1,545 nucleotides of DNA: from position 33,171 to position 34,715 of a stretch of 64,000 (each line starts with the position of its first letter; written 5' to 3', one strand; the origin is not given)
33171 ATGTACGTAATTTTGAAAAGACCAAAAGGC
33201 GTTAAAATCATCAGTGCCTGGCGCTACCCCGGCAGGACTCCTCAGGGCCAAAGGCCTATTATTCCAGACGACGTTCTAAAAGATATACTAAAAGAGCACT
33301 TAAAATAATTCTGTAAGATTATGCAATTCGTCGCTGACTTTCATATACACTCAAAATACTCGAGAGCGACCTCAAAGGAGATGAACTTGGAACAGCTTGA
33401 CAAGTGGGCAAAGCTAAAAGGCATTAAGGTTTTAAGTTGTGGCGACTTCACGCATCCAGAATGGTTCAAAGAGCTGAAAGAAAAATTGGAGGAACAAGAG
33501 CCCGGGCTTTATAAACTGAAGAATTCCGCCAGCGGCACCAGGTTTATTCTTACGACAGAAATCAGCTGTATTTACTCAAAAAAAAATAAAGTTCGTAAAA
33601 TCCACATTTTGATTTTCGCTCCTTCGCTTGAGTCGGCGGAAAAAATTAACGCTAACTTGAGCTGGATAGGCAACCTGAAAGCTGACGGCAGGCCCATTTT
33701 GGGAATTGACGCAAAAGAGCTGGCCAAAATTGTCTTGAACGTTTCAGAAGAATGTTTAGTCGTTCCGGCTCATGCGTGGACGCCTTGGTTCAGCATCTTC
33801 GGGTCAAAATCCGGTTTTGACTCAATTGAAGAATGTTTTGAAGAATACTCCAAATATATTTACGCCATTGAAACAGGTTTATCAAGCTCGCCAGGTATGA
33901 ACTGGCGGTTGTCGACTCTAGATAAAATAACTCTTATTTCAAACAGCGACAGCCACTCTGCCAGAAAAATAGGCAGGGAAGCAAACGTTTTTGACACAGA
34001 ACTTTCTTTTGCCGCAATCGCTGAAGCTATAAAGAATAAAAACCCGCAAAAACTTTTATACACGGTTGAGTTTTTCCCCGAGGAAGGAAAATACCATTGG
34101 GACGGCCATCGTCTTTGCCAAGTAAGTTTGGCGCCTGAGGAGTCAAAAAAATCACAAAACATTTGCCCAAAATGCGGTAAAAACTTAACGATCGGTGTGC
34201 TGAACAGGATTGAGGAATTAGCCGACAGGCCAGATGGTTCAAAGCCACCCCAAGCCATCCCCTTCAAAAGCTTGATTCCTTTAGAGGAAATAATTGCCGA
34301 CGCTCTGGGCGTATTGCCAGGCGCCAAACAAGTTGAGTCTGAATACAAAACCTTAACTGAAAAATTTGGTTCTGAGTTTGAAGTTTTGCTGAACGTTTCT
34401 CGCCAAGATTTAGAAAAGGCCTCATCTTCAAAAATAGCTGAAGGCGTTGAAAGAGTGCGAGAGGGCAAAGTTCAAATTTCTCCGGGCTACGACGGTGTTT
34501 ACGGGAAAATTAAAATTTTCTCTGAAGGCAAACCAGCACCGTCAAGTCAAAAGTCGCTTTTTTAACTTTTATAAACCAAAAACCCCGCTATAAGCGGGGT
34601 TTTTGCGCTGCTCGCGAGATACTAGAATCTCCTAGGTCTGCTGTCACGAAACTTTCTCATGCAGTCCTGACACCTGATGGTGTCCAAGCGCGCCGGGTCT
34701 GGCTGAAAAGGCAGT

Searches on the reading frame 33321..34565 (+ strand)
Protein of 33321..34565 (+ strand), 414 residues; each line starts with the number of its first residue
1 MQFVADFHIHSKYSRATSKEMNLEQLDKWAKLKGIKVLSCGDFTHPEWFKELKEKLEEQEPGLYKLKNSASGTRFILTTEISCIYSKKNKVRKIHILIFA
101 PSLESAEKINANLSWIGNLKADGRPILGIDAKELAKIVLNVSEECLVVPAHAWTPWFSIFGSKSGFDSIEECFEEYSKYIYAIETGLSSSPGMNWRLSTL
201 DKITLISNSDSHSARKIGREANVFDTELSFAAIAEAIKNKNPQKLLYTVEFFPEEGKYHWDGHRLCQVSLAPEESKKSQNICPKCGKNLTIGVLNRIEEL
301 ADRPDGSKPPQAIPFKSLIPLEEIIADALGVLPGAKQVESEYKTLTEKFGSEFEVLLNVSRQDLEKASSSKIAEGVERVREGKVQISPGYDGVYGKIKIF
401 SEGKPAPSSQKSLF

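Call 7: search_protein_families(library=pfam, proteins=[window:33321-34565:+])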
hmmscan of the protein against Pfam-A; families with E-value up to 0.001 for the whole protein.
window:33321-34565:+ (414 aa): 1 family
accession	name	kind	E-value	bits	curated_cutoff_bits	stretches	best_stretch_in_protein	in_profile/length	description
PF13263.12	PHP_C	-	0.00022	21.1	21.3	1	204-240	17-54/56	PHP-associated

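Call 61: search_protein_families(library=ncbifam, proteins=[window:33321-34565:+], max_evalue=0.01)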
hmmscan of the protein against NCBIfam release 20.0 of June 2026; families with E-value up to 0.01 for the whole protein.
window:33321-34565:+ (414 aa): 2 families
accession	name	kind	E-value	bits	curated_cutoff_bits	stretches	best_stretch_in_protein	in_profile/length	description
TIGR00375.1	TIGR00375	hypoth_equivalog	1e-57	196.3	326.6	1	5-397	2-374/374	TIGR00375 family protein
NF045780.1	TrlF_fam_ATP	equivalog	0.0075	15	350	1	5-124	8-120/944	TrlF family AAA-like ATPase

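Call 62: search_protein_families(library=pfam, proteins=[window:33321-34565:+], max_evalue=0.1)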
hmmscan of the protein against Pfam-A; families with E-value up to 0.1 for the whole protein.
window:33321-34565:+ (414 aa): 3 families
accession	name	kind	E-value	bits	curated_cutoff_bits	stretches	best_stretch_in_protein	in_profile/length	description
PF13263.12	PHP_C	-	0.00022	21.1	21.3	1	204-240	17-54/56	PHP-associated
PF13248.11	Zn_ribbon_3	-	0.026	14.4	27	1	276-289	13-26/26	zinc-ribbon domain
PF07754.17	HVO_2753_ZBP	-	0.064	13.5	33.2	0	266-288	4-25/46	Small zinc finger protein HVO_2753-like, Zn-binding pocket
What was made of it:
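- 31897..34565 (+): Rest of the conserved cluster: EF-Tu-domain-2-like 89-aa beta-barrel (31897-32166), MgtC (32208-32633), TIGR00375/PHP-type protein (33321-34565). In the window, acylphosphatase and a 133-aa ORF lie in between. Family assignments from calls 7, 61 and 62.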
